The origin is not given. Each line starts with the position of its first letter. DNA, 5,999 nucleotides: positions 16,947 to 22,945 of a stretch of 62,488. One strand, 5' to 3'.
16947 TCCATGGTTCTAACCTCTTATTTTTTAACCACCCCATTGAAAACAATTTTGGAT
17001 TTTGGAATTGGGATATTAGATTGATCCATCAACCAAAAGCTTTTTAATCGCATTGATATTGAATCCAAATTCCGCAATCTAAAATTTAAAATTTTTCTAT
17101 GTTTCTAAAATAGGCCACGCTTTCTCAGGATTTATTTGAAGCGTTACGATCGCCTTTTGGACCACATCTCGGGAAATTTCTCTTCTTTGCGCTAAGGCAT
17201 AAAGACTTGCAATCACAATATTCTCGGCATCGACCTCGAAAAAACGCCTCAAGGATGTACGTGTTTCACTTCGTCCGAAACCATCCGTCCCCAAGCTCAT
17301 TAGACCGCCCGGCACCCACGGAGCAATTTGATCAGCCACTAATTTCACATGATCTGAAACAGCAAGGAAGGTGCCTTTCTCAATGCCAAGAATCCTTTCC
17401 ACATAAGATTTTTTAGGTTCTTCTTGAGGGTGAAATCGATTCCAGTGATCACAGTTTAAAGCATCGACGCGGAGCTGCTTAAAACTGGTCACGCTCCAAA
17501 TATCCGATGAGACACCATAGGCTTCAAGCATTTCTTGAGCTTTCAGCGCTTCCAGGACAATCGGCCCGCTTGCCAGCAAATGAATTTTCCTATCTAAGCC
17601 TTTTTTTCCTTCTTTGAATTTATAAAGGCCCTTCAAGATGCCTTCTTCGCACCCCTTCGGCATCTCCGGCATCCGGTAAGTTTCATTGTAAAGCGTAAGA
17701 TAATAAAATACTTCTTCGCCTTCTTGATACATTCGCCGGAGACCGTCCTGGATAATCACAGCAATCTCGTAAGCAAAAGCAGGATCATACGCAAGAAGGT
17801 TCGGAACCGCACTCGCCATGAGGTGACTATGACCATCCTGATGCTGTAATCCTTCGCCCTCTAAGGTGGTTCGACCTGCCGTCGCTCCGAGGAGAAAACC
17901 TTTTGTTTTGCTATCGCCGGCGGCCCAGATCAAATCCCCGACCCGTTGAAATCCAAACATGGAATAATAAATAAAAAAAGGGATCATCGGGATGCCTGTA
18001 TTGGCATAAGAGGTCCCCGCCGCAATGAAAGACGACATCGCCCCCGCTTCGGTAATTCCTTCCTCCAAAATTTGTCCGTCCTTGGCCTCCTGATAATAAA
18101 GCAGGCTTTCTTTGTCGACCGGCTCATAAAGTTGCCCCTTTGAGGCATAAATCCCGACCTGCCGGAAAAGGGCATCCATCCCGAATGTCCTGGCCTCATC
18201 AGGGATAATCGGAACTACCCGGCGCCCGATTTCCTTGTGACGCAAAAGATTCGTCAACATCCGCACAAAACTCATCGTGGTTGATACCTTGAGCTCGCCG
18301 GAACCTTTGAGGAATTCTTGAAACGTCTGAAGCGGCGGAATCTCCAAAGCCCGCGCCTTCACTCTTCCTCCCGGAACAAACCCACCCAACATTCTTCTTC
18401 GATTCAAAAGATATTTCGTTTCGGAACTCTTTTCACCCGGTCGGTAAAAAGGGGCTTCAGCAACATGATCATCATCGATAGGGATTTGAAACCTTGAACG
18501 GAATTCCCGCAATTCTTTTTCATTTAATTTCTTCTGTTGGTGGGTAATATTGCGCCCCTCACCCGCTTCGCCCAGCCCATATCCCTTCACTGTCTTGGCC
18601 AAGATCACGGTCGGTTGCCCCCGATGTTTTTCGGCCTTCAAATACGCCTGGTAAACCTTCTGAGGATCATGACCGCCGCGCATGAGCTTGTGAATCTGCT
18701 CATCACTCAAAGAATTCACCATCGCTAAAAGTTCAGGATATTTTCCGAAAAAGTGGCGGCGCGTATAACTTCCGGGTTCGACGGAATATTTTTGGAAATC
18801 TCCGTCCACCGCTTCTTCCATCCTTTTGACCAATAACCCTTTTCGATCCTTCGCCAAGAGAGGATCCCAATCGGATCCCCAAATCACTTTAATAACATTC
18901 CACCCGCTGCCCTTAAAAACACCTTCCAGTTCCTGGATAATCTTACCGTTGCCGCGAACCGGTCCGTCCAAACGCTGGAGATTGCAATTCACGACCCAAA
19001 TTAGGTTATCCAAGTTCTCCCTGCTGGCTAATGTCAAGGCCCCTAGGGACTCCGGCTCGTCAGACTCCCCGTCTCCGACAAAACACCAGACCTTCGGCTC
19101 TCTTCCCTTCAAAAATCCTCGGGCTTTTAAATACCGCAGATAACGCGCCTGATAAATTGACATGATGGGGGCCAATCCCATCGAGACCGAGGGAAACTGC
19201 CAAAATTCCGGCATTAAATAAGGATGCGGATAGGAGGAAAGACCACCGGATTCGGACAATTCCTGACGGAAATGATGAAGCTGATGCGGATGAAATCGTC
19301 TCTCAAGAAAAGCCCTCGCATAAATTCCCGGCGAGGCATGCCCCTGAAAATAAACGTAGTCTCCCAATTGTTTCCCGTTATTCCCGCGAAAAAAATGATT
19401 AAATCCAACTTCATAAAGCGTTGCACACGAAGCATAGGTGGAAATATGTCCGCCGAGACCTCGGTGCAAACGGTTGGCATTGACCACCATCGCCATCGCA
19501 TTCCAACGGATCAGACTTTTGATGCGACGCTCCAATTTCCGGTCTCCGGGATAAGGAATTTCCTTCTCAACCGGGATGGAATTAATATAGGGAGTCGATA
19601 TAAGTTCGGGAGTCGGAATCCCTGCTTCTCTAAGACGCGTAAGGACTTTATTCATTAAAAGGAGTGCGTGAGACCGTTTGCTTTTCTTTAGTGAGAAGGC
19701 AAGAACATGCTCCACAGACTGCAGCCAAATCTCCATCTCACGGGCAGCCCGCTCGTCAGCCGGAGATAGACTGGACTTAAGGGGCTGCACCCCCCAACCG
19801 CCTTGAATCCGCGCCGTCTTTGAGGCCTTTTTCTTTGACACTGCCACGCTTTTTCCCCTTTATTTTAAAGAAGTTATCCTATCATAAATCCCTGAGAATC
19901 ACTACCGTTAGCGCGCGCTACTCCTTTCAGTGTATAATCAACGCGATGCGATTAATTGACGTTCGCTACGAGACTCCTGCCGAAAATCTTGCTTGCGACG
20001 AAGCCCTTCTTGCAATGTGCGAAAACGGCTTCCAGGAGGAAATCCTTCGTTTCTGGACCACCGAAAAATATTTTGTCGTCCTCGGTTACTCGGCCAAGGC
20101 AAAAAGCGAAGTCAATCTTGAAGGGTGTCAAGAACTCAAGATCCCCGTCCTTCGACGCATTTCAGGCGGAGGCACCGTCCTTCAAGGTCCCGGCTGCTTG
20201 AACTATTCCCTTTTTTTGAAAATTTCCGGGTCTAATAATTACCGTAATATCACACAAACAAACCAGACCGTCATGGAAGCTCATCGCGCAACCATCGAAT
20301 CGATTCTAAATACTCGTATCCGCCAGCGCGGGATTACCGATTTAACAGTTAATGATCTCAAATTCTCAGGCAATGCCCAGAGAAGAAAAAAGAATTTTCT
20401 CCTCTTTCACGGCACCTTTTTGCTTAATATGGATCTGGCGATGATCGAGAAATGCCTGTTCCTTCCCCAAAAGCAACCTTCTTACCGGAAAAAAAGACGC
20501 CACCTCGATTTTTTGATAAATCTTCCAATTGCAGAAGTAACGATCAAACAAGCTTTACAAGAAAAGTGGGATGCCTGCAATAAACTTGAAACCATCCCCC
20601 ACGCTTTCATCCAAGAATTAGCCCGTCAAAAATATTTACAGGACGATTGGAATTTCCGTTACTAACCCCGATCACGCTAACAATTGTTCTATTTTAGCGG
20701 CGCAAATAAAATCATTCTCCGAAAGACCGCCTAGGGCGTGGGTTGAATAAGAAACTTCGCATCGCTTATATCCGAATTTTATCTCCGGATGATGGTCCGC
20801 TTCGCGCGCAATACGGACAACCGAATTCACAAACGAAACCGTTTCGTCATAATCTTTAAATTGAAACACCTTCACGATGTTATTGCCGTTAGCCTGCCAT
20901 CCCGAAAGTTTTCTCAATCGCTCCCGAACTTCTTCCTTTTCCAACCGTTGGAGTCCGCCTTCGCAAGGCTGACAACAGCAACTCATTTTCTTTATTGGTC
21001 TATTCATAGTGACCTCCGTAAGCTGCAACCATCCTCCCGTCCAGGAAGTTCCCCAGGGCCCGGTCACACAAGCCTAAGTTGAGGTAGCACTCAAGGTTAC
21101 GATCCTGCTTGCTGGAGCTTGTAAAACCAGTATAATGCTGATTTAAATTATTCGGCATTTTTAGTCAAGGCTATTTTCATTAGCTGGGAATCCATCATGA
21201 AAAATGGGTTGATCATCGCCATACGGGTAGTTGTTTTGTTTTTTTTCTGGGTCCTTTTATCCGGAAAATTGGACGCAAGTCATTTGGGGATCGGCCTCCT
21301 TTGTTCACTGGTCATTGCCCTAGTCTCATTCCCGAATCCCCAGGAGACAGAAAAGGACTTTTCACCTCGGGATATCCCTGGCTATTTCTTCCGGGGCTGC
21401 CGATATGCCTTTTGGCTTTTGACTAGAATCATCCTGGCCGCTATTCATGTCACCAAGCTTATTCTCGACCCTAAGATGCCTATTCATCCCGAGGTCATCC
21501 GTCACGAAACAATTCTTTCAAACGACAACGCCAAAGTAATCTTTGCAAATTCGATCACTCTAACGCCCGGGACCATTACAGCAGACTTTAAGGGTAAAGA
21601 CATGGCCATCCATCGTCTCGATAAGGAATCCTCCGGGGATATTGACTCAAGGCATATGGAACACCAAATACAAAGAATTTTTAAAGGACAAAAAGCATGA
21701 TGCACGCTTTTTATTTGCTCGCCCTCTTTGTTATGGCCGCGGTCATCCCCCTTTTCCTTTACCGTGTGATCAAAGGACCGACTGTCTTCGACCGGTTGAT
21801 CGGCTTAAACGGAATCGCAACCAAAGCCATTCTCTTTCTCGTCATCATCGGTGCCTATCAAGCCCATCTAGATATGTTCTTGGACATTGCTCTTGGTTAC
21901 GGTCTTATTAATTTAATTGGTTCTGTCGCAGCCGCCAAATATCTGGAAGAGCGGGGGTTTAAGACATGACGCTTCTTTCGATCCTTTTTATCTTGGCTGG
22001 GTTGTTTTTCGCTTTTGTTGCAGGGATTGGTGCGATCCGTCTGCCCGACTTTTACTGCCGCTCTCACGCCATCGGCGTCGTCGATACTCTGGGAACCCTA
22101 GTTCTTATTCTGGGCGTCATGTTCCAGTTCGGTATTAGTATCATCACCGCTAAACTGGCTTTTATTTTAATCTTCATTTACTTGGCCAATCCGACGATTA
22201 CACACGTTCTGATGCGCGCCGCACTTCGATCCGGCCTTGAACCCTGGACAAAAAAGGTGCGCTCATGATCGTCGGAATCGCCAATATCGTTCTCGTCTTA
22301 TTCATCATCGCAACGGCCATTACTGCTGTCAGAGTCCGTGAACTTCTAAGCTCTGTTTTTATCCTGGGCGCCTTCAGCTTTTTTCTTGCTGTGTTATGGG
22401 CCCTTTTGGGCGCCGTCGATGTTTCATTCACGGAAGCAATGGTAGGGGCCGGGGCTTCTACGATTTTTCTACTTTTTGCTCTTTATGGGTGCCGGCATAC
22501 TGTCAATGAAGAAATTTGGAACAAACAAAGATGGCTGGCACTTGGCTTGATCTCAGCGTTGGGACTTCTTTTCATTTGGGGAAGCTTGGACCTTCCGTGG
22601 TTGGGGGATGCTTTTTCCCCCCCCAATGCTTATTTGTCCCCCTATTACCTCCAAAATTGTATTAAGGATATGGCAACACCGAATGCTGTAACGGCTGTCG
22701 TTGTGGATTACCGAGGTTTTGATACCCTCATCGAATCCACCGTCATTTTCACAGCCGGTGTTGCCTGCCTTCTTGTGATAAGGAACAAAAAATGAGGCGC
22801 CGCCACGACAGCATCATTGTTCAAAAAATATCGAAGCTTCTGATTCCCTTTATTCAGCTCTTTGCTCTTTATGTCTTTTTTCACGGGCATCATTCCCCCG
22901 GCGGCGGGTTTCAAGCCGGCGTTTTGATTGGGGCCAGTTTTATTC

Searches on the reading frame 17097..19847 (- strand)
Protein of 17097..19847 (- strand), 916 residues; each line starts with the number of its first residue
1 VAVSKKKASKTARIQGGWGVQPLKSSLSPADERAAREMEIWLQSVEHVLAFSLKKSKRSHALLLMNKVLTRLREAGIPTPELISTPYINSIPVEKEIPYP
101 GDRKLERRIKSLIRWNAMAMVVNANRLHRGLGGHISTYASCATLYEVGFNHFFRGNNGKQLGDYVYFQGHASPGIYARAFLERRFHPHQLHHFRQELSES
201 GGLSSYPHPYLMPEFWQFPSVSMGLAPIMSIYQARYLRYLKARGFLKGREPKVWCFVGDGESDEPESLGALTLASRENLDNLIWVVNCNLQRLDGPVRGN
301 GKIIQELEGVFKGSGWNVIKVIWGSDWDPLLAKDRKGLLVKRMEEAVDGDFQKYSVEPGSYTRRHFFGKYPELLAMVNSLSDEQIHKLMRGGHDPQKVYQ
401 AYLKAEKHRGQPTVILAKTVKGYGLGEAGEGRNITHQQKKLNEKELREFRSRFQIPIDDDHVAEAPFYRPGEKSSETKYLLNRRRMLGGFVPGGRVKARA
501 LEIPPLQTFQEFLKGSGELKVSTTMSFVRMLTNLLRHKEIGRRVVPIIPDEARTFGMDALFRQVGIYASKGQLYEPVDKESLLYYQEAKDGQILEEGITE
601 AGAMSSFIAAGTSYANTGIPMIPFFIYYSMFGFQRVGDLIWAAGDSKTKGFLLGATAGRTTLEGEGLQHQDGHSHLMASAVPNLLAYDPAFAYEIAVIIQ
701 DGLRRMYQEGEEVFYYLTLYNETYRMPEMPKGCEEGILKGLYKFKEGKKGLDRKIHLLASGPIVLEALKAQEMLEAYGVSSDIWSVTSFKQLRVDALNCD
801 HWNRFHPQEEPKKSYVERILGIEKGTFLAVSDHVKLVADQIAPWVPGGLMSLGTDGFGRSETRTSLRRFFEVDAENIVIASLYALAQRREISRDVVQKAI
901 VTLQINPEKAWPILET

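Call 10: search_protein_families(library=pfam, proteins=[window:17097-19847:-], max_evalue=0.001)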
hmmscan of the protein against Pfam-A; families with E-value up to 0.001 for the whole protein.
window:17097-19847:- (916 aa): 3 families
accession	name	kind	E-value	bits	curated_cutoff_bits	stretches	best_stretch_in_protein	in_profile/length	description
PF17831.6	PDH_E1_M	-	2.1e-101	338.5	23.2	1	501-727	1-229/229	Pyruvate dehydrogenase E1 component middle domain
PF22613.1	Transketolase_C_1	-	2.5e-18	66.8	27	1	740-873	1-113/113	Transketolase-like TK C-terminal domain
PF00456.26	Transketolase_N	-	1.6e-11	44.2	22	1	111-327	7-219/334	Transketolase, thiamine diphosphate binding domain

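Call 20: list_cluster_members(proteins=[window:17097-19847:-, window:15686-16951:-, window:14228-15652:-, window:1763-3469:-, window:7202-7996:+, window:11624-13471:-, window:60335-61435:-, window:25087-26562:+, window:54782-55465:-, window:7987-8799:+])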
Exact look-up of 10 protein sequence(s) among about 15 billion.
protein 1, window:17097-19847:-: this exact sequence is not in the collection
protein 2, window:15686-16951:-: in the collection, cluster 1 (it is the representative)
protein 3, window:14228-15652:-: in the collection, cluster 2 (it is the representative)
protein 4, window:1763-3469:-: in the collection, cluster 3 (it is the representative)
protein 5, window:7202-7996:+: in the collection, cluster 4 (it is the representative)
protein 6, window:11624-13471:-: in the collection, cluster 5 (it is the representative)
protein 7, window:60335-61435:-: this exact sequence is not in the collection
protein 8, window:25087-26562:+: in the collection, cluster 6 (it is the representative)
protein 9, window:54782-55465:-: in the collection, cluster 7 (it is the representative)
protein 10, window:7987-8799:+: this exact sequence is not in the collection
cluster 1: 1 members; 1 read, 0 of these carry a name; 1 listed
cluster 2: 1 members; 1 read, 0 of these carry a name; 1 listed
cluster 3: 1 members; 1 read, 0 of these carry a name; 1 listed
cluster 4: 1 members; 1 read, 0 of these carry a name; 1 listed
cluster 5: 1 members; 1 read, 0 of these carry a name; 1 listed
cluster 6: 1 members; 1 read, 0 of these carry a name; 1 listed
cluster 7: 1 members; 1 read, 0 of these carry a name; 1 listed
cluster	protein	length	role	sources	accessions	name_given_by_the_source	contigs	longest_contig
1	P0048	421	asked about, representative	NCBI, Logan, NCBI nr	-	-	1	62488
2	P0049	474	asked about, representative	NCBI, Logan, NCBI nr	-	-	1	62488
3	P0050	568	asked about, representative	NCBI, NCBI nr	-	-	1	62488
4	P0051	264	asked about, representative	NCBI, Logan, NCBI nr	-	-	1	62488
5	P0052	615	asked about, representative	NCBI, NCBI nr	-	-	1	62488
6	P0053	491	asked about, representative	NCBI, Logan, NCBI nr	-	-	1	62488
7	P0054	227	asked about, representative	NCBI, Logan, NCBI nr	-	-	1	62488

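Call 50: find_homologous_proteins(query=window:17097-19847:-, max_evalue=1e-50)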
Query window:17097-19847:- (916 aa): 8000 proteins with E <= 1e-50 among 8000 candidates; the best 120 are listed.
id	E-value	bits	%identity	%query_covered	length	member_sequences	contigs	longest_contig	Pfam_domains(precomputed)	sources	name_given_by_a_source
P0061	0.0e+0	2033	100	96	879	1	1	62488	PF17831.6,PF22613.2,PF00456.27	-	-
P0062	0.0e+0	1552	74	96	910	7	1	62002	PF17831.6,PF22613.2,PF00456.27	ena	-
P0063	0.0e+0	1529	72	98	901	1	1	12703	PF17831.6,PF22613.2,PF00456.27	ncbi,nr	ncbi:MAG: pyruvate dehydrogenase (acetyl-transferring), homodimeric type [Candidatus Omnitrophica ba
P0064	0.0e+0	1525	73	96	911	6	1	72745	PF17831.6,PF22613.2,PF00456.27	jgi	-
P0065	0.0e+0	1521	77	91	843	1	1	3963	PF17831.6,PF22613.2,PF00456.27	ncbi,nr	ncbi:MAG: pyruvate dehydrogenase (acetyl-transferring), homodimeric type [Candidatus Omnitrophica ba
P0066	0.0e+0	1520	77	91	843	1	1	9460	PF17831.6,PF22613.2,PF00456.27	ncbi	-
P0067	0.0e+0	1518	73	97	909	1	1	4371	PF17831.6,PF22613.2,PF28598.1,PF00456.27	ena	-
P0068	0.0e+0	1517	73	97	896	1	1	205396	PF17831.6,PF22613.2,PF00456.27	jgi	jgi:pyruvate dehydrogenase E1 component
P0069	0.0e+0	1517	73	97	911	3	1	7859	PF17831.6,PF22613.2,PF28598.1,PF00456.27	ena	-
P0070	0.0e+0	1516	73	97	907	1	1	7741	PF17831.6,PF22613.2,PF00456.27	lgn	-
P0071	0.0e+0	1511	75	94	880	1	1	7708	PF17831.6,PF22613.2,PF00456.27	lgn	-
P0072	0.0e+0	1510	71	100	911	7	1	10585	PF17831.6,PF22613.2,PF00456.27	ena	-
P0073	0.0e+0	1510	73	97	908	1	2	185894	PF17831.6,PF22613.2,PF00456.27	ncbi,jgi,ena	-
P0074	0.0e+0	1506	72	97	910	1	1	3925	PF17831.6,PF22613.2,PF00456.27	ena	-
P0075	0.0e+0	1506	72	95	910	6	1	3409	PF17831.6,PF22613.2,PF00456.27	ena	-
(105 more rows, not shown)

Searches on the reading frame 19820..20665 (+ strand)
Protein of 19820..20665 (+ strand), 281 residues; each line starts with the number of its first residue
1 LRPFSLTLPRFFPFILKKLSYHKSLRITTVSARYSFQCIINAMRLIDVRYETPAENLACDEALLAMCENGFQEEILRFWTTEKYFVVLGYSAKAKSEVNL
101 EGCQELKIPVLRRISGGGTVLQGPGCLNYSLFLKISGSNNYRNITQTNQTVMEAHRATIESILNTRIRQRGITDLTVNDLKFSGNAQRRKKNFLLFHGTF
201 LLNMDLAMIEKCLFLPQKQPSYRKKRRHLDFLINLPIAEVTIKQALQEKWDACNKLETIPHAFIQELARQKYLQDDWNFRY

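Call 10: search_protein_families(library=pfam, proteins=[window:19820-20665:+], max_evalue=0.001)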
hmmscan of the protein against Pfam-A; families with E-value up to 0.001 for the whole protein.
window:19820-20665:+ (281 aa): 2 families
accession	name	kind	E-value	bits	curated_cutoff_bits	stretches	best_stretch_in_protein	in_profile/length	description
PF21948.1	LplA-B_cat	-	3.3e-38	132.1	27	1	53-219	2-163/200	Lipoyl protein ligase A/B catalytic domain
PF03099.24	BPL_LplA_LipB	-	1.2e-08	35.4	21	1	95-205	13-133/133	Biotin/lipoate A/B protein ligase family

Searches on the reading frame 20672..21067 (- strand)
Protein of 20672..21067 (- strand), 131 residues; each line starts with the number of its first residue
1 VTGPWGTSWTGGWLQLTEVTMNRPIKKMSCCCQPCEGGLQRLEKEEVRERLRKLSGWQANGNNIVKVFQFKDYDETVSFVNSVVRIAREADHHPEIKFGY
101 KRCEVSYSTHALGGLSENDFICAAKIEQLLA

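Call 72: search_protein_families(library=pfam, proteins=[window:20672-21067:-], max_evalue=0.001)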
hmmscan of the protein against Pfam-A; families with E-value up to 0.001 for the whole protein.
window:20672-21067:- (131 aa): 1 family
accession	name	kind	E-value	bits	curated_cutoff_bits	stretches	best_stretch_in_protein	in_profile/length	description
PF01329.24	Pterin_4a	-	6.7e-30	103.5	26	1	41-129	2-91/91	Pterin 4 alpha carbinolamine dehydratase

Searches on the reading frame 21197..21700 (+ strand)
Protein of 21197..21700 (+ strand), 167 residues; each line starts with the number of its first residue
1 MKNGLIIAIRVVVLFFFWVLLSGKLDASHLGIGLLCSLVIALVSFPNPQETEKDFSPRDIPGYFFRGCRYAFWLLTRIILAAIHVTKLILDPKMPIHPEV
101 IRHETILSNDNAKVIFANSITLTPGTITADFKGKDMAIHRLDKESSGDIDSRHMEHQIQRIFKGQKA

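Call 72: search_protein_families(library=pfam, proteins=[window:21197-21700:+], max_evalue=0.001)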
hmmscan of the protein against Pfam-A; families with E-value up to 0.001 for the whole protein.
window:21197-21700:+ (167 aa): 1 family
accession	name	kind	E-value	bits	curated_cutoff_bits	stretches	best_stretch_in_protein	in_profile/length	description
PF01899.21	MNHE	-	3.1e-30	105.3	27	1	12-160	2-144/145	Na+/H+ ion antiporter subunit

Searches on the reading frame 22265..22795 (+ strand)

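Call 72: search_protein_families(library=pfam, proteins=[window:22265-22795:+], max_evalue=0.001)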
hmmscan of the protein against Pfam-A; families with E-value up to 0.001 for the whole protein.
window:22265-22795:+ (176 aa): 3 families
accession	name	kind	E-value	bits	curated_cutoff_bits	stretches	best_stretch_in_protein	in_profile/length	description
PF13244.11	MbhD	-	6.6e-17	61.9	27.2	1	12-75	1-64/67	MBH, subunit D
PF00499.25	Oxidored_q3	-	6.4e-07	29.6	33.2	1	18-105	2-90/146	NADH-ubiquinone/plastoquinone oxidoreductase chain 6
PF20501.3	MbhE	-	1.5e-06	28.6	27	1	121-171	30-80/98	MBH, subunit E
